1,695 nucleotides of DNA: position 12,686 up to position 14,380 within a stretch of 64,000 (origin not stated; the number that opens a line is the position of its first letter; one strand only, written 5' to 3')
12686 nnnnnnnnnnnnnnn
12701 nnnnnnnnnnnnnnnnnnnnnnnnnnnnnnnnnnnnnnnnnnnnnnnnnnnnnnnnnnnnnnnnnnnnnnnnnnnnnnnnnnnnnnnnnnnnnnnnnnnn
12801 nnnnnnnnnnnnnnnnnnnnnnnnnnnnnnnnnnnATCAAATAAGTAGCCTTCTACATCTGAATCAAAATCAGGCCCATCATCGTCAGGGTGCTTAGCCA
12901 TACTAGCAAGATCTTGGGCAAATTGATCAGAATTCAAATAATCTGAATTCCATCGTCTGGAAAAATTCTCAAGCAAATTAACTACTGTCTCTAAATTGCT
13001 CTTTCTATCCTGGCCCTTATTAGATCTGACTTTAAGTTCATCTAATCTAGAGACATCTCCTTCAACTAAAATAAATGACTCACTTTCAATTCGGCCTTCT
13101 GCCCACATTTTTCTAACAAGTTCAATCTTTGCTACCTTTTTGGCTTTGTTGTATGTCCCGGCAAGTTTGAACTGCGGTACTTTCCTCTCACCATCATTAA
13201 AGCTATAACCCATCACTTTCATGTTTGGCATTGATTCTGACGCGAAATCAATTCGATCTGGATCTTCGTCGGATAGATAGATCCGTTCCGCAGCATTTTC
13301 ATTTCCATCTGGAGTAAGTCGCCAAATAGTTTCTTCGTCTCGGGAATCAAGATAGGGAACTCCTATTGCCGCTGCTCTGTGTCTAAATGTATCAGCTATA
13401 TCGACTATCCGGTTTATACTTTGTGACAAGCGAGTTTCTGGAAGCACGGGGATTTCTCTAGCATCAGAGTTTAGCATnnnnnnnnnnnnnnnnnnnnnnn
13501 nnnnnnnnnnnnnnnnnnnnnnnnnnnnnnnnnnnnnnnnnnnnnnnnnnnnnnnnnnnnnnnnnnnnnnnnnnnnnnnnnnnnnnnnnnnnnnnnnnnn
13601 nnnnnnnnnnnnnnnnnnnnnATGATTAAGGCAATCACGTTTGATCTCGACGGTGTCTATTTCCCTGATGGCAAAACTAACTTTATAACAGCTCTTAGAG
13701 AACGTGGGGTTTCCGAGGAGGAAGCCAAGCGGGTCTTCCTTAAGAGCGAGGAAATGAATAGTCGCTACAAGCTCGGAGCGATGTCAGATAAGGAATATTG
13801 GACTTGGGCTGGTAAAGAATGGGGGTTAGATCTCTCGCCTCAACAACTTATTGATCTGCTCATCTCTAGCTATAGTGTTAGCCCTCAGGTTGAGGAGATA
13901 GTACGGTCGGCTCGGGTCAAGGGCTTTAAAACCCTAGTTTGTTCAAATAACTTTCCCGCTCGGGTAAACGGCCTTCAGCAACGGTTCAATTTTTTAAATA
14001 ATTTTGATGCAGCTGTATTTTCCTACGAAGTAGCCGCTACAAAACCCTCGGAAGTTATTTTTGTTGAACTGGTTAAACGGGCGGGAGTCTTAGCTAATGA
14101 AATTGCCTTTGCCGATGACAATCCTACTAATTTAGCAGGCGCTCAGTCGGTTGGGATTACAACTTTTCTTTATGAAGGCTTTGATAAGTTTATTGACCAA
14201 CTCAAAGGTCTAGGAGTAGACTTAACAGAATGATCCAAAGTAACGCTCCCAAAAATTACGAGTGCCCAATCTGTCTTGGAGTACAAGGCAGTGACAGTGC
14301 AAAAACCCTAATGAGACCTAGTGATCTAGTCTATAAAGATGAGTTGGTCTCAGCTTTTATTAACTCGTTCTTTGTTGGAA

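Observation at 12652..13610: Repeat-flanked single-gene module with a duplicated small coding element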

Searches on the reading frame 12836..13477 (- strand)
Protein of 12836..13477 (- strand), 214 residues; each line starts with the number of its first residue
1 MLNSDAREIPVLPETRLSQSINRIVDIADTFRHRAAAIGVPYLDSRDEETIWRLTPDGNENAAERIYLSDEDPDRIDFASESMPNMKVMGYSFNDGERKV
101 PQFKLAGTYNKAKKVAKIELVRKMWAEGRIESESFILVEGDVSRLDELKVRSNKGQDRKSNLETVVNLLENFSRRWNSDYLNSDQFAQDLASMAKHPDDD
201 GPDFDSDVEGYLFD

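Call 5: search_protein_families(library=pfam, proteins=[window:12836-13477:-], max_evalue=0.1)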
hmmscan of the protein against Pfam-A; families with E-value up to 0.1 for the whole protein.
window:12836-13477:- (214 aa): 0 families

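Call 8: search_protein_families(library=phrogs, proteins=[window:12836-13477:-], max_evalue=1)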
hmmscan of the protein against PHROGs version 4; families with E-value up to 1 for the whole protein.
window:12836-13477:- (214 aa): 1 family
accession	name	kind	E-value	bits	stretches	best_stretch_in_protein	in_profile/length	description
phrog_6686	-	tail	0.042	14.1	1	66-129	117-183/271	tail tube protein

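Call 9: search_protein_families(library=padloc, proteins=[window:12836-13477:-], max_evalue=1)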
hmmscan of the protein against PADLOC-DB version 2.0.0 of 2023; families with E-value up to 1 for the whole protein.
window:12836-13477:- (214 aa): 0 families

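Call 10: search_protein_families(library=ncbifam, proteins=[window:12836-13477:-], max_evalue=1)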
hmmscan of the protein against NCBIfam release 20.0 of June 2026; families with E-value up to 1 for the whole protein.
window:12836-13477:- (214 aa): 0 families

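Call 11: find_homologous_proteins(query=window:12836-13477:-)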
Query window:12836-13477:- (214 aa): 1 proteins with E <= 0.001 among 225 candidates.
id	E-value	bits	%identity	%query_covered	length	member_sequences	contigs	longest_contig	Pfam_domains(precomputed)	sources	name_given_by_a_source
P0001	7.6e-137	472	100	100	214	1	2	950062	-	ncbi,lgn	-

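Call 14: find_encoding_contigs(protein=P0001, flank=10000, max_places=6)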
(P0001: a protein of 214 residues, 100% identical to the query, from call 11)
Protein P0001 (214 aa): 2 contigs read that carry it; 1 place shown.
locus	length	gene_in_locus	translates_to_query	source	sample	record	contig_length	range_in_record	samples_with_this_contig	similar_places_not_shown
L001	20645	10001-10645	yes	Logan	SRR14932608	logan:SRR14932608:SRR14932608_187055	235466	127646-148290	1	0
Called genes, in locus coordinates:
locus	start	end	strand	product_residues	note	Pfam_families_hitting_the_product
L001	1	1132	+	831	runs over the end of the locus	PF00912:Transgly, PF00905:Transpeptidase, PF17957:Big_7 (weak)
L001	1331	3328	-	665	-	PF03483:B3_4, PF03484:B5, PF17759:tRNA_synthFbeta, PF03147:FDX-ACB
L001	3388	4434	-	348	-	PF02912:Phe_tRNA-synt_N, PF01409:tRNA-synt_2d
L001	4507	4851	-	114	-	PF00453:Ribosomal_L20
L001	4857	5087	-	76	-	PF01632:Ribosomal_L35p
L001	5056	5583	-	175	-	PF05198:IF3_N, PF00707:IF3_C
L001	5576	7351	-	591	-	PF07973:tRNA_SAD, PF00587:tRNA-synt_2b, PF03129:HGTP_anticodon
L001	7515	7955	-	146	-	-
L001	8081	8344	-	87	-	-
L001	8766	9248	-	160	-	PF01230:HIT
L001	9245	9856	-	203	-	PF00702:Hydrolase, PF13419:HAD_2 (weak)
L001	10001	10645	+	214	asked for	-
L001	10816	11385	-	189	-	PF06966:DUF1295, PF02544:Steroid_dh (weak), PF04191:PEMT, PF04140:ICMT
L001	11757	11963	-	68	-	-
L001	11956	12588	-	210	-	PF18904:DUF5660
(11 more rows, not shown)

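Call 21: search_protein_representatives(protein=window:12836-13477:-)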
Query: 214 residues. Proteins with E-value up to 0.001 (for the whole library): 4; up to 1e-10: 3; up to 1e-30: 1. The best 4 are listed.
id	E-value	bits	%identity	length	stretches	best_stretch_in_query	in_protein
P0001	2.4e-137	471.6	100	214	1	1-214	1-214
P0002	1.6e-27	113.0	33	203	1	14-198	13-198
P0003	3.7e-18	82.4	26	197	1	8-193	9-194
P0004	1.2e-07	48.1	32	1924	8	125-170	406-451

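Call 22: predict_structure(protein=window:12836-13477:-)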
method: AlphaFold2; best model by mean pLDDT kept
length: 214 residues; sequences in the alignment: 1
mean_pLDDT: 37.5   pTM: 0.29
mean pLDDT of the five models: 37.5, 33.8, 32.4, 32.4, 30.0
residues with pLDDT >= 90: 0; 70-90: 0; 50-70: 33; < 50: 181
segments of 3 or more residues with pLDDT < 50: 1-14, 16-21, 38-156, 171-177, 192-214
pLDDT, mean of each block of 10 residues (from residue 1): 28 44 51 47 34 30 28 30 26 28 26 29 38 38 40 48 50 50 56 42 30 25
secondary structure, 60 per line:
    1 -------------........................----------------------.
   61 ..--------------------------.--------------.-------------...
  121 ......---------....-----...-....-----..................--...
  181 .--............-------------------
elements in order: H14-37 H118-126 E136-139 E149-152 H158-175 H178-181 H184-195

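Call 24: find_encoding_contigs(protein=P0002, flank=6000)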
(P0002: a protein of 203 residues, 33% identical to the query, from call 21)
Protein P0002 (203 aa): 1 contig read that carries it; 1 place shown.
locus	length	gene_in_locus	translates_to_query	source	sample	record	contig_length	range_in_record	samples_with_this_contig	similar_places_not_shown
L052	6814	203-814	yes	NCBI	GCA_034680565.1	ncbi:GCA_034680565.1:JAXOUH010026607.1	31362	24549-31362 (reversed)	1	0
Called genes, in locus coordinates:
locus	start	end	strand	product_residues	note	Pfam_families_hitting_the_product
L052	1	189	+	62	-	?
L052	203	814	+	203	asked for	-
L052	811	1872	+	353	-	PF01098:FTSW_RODA_SPOVE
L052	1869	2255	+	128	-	PF00829:Ribosomal_L21p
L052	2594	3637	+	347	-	PF01555:N6_N4_Mtase (weak), PF01170:UPF0020, PF13847:Methyltransf_31 (weak), PF13649:Methyltransf_25 (faint)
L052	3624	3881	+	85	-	PF01016:Ribosomal_L27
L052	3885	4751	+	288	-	PF02195:ParB_N, PF17762:HTH_ParB, PF08535:KorB (faint)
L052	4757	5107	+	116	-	-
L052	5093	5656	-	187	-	PF10502:Peptidase_S26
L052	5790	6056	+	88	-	PF01541:GIY-YIG, PF10544:T5orf172 (weak)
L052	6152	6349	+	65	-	-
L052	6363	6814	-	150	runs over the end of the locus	-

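Call 25: find_encoding_contigs(protein=P0003, flank=6000)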
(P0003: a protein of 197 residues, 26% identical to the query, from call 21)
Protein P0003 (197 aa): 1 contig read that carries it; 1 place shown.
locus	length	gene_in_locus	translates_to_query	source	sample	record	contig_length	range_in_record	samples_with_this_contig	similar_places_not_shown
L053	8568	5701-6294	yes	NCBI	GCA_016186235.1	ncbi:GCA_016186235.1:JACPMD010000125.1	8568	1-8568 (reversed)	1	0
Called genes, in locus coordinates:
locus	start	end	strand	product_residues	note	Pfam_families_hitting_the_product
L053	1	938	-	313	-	PF00890:FAD_binding_2 (weak), PF01134:GIDA (weak), PF03486:HI0933_like (faint), PF07992:Pyr_redox_2, PF12831:FAD_oxidored, PF13738:Pyr_redox_3, PF00070:Pyr_redox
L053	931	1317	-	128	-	-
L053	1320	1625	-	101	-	PF01022:HTH_5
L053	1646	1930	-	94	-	PF02148:zf-UBP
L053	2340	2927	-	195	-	-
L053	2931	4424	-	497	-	-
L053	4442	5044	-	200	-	-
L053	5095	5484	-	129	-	-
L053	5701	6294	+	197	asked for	-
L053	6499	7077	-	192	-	PF13482:RNase_H_2 (weak)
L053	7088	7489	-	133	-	-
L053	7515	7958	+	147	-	PF09424:YqeY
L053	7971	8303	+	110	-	PF04977:DivIC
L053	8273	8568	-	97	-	?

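Call 48: find_homologous_proteins(query=A5, max_evalue=1)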
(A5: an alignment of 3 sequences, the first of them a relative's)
Query A5 (3 sequences) (214 aa, profile of the alignment): 3 proteins with E <= 1 among 1909 candidates.
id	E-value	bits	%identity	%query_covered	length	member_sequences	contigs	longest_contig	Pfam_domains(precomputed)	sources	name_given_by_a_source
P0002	1.6e-99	349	34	85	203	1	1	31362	-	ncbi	-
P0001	1.2e-97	343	100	100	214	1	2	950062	-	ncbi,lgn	-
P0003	5.5e-94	331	27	88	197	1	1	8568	-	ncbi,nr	ncbi:hypothetical protein HYW87_03995 [Candidatus Roizmanbacteria bacterium]|nr:hypothetical protein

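Call 49: search_solved_structures(query=A5, max_evalue=10)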
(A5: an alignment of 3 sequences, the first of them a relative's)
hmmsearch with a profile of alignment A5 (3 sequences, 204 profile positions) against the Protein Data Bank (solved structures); distinct sequences matched with E-value up to 10: 2.
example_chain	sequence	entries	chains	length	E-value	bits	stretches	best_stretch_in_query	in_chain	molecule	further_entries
9ygm_SV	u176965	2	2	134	1.2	11.6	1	6-91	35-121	40S ribosomal protein eS17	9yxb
1yg2_A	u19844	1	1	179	1.4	11.4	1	40-110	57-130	gene activator AphA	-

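Call 50: find_related_loci(query=A5, collection=viral_contigs, flank=6000)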
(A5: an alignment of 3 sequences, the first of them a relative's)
Query A5 (214 aa) in viral_contigs; peptide patterns used: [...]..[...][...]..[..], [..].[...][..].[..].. (x = any residue, [..] = any of these).
70 stretches matched a pattern, but none encodes a relative of the query by tblastn (E <= 1e-3).

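Call 58: predict_structure(alignment_id=A5)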
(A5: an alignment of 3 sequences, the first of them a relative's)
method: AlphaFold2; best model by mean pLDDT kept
length: 214 residues; sequences in the alignment: 3
mean_pLDDT: 76.3   pTM: 0.71
mean pLDDT of the five models: 76.3, 73.8, 73.3, 70.5, 70.4
residues with pLDDT >= 90: 72; 70-90: 80; 50-70: 24; < 50: 38
segments of 3 or more residues with pLDDT < 50: 1-8, 85-94, 195-214
pLDDT, mean of each block of 10 residues (from residue 1): 47 89 91 77 61 76 85 92 57 57 93 95 85 94 89 90 93 80 75 54 37 32
secondary structure, 60 per line:
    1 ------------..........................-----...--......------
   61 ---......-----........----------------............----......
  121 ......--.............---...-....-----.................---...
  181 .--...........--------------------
elements in order: H13-38 E44-46 E49-54 E64-69 E75-82 E99-110 E115-126 E129-141 E149-152 H158-174 H178-181 H184-194

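Call 62: fold_search(model_id=the predicted structure, library=pdb)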
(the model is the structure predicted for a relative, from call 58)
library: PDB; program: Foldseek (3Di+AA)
matches with E <= 10: 388; with E <= 0.001: 0
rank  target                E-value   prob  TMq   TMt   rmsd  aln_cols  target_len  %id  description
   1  6szw_C                1.3e-02  0.54  0.23  0.25  15.6       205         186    9  Asymmetric complex of Factor XII and kininogen with gC1qR/C1QBP/P32 is governed by allostery (released 2020-07-22)
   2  6szw_A                2.0e-02  0.44  0.22  0.25  15.8       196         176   10  Asymmetric complex of Factor XII and kininogen with gC1qR/C1QBP/P32 is governed by allostery (released 2020-07-22)
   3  1izn_A                2.0e-02  0.25  0.18  0.15  19.6       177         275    8  Crystal Structure of Actin Filament Capping Protein CapZ (released 2003-04-08)
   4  7ds6_A                2.2e-02  0.25  0.18  0.15  19.9       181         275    9  Crystal structure of actin capping protein in complex with twinflin-1/CD2AP CPI chimera peptide (TWN-CDC) (released 2021-03-03)
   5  1izn_C                2.3e-02  0.23  0.17  0.15  19.5       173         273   10  Crystal Structure of Actin Filament Capping Protein CapZ (released 2003-04-08)
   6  3lk2_A                2.6e-02  0.23  0.17  0.15  19.5       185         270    9  Crystal structure of CapZ bound to the uncapping motif from CARMIL (released 2010-04-07)
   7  3lk3_A                3.0e-02  0.23  0.18  0.16  19.4       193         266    9  Crystal structure of CapZ bound to the CPI and CSI uncapping motifs from CARMIL (released 2010-04-07)
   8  7ds8_A                3.4e-02  0.21  0.18  0.15  19.5       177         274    8  Crystal structure of actin capping protein in complex with twinflin-1/CD2AP CPI chimera peptide (CDN-TWC) (released 2021-03-03)
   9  9b7j_N                3.4e-02  0.18  0.16  0.13  20.1       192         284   10  Cryo-EM structure of human dynactin complex bound to Chlamydia effector Dre1 (released 2025-04-16)
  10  9b85_N                3.4e-02  0.18  0.16  0.13  20.1       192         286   10  Cryo-EM structure of human dynactin complex bound to Chlamydia effector Dre1 (released 2025-04-16)
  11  3aa1_A                4.0e-02  0.20  0.17  0.14  19.8       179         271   10  Crystal structure of Actin capping protein in complex with the Cp-binding motif derived from CKIP-1 (released 2010-08-04)
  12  8t8d_A                4.3e-02  0.15  0.15  0.15  21.1       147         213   12  Structure of Helicobacter pylori adhesin A, HpaA (released 2024-01-31)
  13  9ec0_C                4.5e-02  0.16  0.16  0.14  18.8       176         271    8  Structure of the CARMIL dimer bound to Capping Protein (released 2026-01-21)
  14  1yqf_C                5.3e-02  0.38  0.23  0.26  14.2       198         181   11  Hypothetical protein from leishmania major unknown function sequence homologue to human p32 protein (released 2005-02-22)
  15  9y9m_Y                5.3e-02  0.16  0.17  0.14  17.8       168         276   10  Capping protein bound to the barbed end of cofilactin (released 2026-03-04)
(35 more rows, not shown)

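Call 65: fold_search(model_id=the predicted structure, library=viral)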
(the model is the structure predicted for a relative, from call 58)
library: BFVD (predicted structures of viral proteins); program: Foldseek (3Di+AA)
matches with E <= 10: 1029; with E <= 0.001: 0
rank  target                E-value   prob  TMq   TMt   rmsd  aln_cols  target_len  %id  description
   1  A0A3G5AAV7            4.1e-03  0.47  0.18  0.14  23.0       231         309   11  MYND-type domain-containing protein [Hyperionvirus sp.]
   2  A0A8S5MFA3            1.3e-02  0.85  0.22  0.13  18.7       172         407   10  Periplasmic serine protease [Podoviridae sp. ct9P15]
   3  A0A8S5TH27            1.4e-02  0.72  0.27  0.24  12.2       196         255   13  Uncharacterized protein [Myoviridae sp. ctIty1]
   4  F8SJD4                2.0e-02  0.51  0.20  0.25  16.0       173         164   14  Uncharacterized protein 298 [Pseudomonas phage PhiPA3]
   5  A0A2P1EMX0            2.1e-02  0.85  0.28  0.30  16.6       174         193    9  Uncharacterized protein [Moumouvirus australiensis]
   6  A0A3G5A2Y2            2.1e-02  0.72  0.29  0.25  16.8       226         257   12  Uncharacterized protein [Harvfovirus sp.]
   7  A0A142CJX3            3.2e-02  0.47  0.23  0.30  17.6       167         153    8  (no name in the UniProt tables at hand)
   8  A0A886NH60            3.2e-02  0.25  0.15  0.16  15.5       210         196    7  (no name in the UniProt tables at hand)
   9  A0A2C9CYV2            4.0e-02  0.57  0.23  0.31  12.0       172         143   12  Uncharacterized protein [Yersinia phage fHe-Yen9-03]
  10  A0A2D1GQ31            5.0e-02  0.66  0.26  0.36  14.4       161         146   12  Uncharacterized protein [Mycobacterium phage Kumao]
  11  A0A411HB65            5.6e-02  0.94  0.25  0.10   8.3       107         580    7  ODV-E66 [Homarus gammarus nudivirus]
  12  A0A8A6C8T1            5.6e-02  0.80  0.33  0.40   8.4       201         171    8  (no name in the UniProt tables at hand)
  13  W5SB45                6.2e-02  0.12  0.14  0.05  17.0       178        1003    9  mRNA 5'-phosphatase [Pithovirus sibericum]
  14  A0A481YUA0            6.2e-02  0.10  0.14  0.04  21.0       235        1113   10  mRNA capping enzyme with OTU-like cysteine protease [Marseillevirus LCMAC102]
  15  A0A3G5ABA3            6.6e-02  0.14  0.14  0.14  16.4       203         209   11  Uncharacterized protein [Hyperionvirus sp.]
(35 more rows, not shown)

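Call 71: search_dna_similar(query=window:12836-13477:-, collection=phages, mode=protein, max_evalue=0.1)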
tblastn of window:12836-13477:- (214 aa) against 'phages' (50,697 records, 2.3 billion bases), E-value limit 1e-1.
No match.

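Call 72: search_dna_similar(query=window:12836-13477:-, collection=plasmids, mode=protein, max_evalue=0.1)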
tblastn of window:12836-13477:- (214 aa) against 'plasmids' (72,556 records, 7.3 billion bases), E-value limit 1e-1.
No match.

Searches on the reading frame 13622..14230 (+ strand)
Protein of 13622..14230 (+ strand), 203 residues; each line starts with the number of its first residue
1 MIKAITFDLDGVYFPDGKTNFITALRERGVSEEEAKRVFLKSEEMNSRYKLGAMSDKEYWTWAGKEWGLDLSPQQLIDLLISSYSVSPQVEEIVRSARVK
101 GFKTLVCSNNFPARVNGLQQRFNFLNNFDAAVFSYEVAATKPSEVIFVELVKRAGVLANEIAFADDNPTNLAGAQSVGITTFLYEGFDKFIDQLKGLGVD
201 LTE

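Call 5: search_protein_families(library=pfam, proteins=[window:13622-14230:+], max_evalue=0.1)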
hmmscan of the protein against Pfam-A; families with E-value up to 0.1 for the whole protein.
window:13622-14230:+ (203 aa): 2 families
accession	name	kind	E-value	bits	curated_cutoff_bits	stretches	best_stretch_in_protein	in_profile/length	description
PF00702.32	Hydrolase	-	2.1e-16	61.4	26.4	1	2-178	1-191/191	haloacid dehalogenase-like hydrolase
PF13419.12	HAD_2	-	2.5e-08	34.7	23.8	1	84-182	78-176/178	Haloacid dehalogenase-like hydrolase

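Call 17: find_related_loci(query=window:13622-14230:+, collection=genome_contigs, flank=6000)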
Query window:13622-14230:+ (203 aa) in genome_contigs; peptide patterns used: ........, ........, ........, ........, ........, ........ (x = any residue, [..] = any of these).
598 stretches matched a pattern (row limit reached: there are more); 50 encode a relative of the query (tblastn E <= 1e-3); 50 distinct loci.
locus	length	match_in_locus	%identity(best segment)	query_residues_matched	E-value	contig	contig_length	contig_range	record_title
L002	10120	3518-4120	70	1-201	9e-98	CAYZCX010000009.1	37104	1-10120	MAG TPA_asm: uncultured Candidatus Saccharibacteria bacterium isolate SRP200132_co1_147 genome assembly, contig: NODE_18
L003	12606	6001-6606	66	1-202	2e-91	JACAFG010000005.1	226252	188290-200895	MAG: Candidatus Saccharibacteria bacterium isolate G2_22 scaffold_44, whole genome shotgun sequence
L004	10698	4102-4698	68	1-199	1e-90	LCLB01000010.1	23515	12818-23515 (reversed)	MAG: Parcubacteria group bacterium GW2011_GWF1_45_5 UX14_C0010, whole genome shotgun sequence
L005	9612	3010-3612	67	1-201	7e-90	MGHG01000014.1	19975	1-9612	MAG: Candidatus Woesebacteria bacterium RIFCSPLOWO2_01_FULL_39_23 rifcsplowo2_01_scaffold_5028, whole genome shotgun seq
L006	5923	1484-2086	64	1-201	4e-88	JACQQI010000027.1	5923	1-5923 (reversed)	MAG: Candidatus Nealsonbacteria bacterium isolate NC_groundwater_1329_Ag_S-0.2um_51_38 S_p2_S4_coassembly_k141_4123068,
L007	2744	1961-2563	65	1-201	1e-89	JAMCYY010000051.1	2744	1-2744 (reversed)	MAG: Patescibacteria group bacterium isolate FK_Sedi_B_Bin.329 NODE_157814_length_2744_cov_2.47574, whole genome shotgun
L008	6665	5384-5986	64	1-201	7e-87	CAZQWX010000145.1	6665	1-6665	MAG TPA_asm: uncultured Gammaproteobacteria bacterium isolate SRP271791_co1_54 genome assembly, contig: k141_120093, who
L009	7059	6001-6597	61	1-199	5e-82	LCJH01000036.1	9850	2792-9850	MAG: Microgenomates group bacterium GW2011_GWA2_44_7 UW69_C0036, whole genome shotgun sequence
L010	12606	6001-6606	57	1-201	2e-76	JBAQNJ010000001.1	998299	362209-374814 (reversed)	MAG: Microgenomates group bacterium isolate MFD12002_ilm_asm_bin60 k127_48021, whole genome shotgun sequence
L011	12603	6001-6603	57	1-201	1e-74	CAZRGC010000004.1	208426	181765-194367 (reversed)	MAG TPA_asm: uncultured Gammaproteobacteria bacterium isolate SRP173033_co1_108 genome assembly, contig: NODE_50_length_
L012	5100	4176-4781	54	1-201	3e-73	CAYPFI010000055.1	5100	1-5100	MAG TPA_asm: uncultured Candidatus Saccharibacteria bacterium isolate binchicken_co398_170 genome assembly, contig: NODE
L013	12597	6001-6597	56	1-199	8e-73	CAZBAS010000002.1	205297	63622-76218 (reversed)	MAG TPA_asm: uncultured Candidatus Saccharibacteria bacterium isolate SRP278252_co1_116 genome assembly, contig: NODE_42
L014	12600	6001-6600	51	1-200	9e-71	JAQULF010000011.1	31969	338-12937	MAG: Patescibacteria group bacterium isolate STD1_124 NODE_2786_length_31969_cov_4.581402_Sandtown_D1, whole genome shot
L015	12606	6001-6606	53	1-201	3e-70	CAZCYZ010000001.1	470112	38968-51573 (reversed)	MAG TPA_asm: uncultured Gammaproteobacteria bacterium isolate SRP192927_co7_728 genome assembly, contig: NODE_2_length_4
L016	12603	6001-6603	54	1-201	7e-68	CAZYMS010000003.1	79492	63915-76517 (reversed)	MAG TPA_asm: uncultured Candidatus Saccharibacteria bacterium isolate SRP296810_co1_257 genome assembly, contig: NODE_26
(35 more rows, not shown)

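Call 74: find_encoding_contigs(protein=window:13622-14230:+, flank=4000, max_places=10)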
Protein window:13622-14230:+ (203 aa): 2 contigs read that carry it; 1 place shown.
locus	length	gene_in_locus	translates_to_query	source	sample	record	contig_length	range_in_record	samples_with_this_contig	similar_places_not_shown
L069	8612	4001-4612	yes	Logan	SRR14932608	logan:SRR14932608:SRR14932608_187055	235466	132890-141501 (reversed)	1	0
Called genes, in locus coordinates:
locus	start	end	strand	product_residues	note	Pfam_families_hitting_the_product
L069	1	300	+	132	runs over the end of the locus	-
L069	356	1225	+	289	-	PF05697:Trigger_N, PF05698:Trigger_C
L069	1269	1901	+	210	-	PF18904:DUF5660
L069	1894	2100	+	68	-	-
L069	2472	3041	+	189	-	PF06966:DUF1295, PF02544:Steroid_dh (weak), PF04191:PEMT, PF04140:ICMT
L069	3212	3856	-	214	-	-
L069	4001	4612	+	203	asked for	PF00702:Hydrolase, PF13419:HAD_2 (weak)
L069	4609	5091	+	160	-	PF01230:HIT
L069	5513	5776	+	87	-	-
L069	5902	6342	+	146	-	-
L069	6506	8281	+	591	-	PF07973:tRNA_SAD, PF00587:tRNA-synt_2b, PF03129:HGTP_anticodon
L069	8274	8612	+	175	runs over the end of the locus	PF05198:IF3_N, PF00707:IF3_C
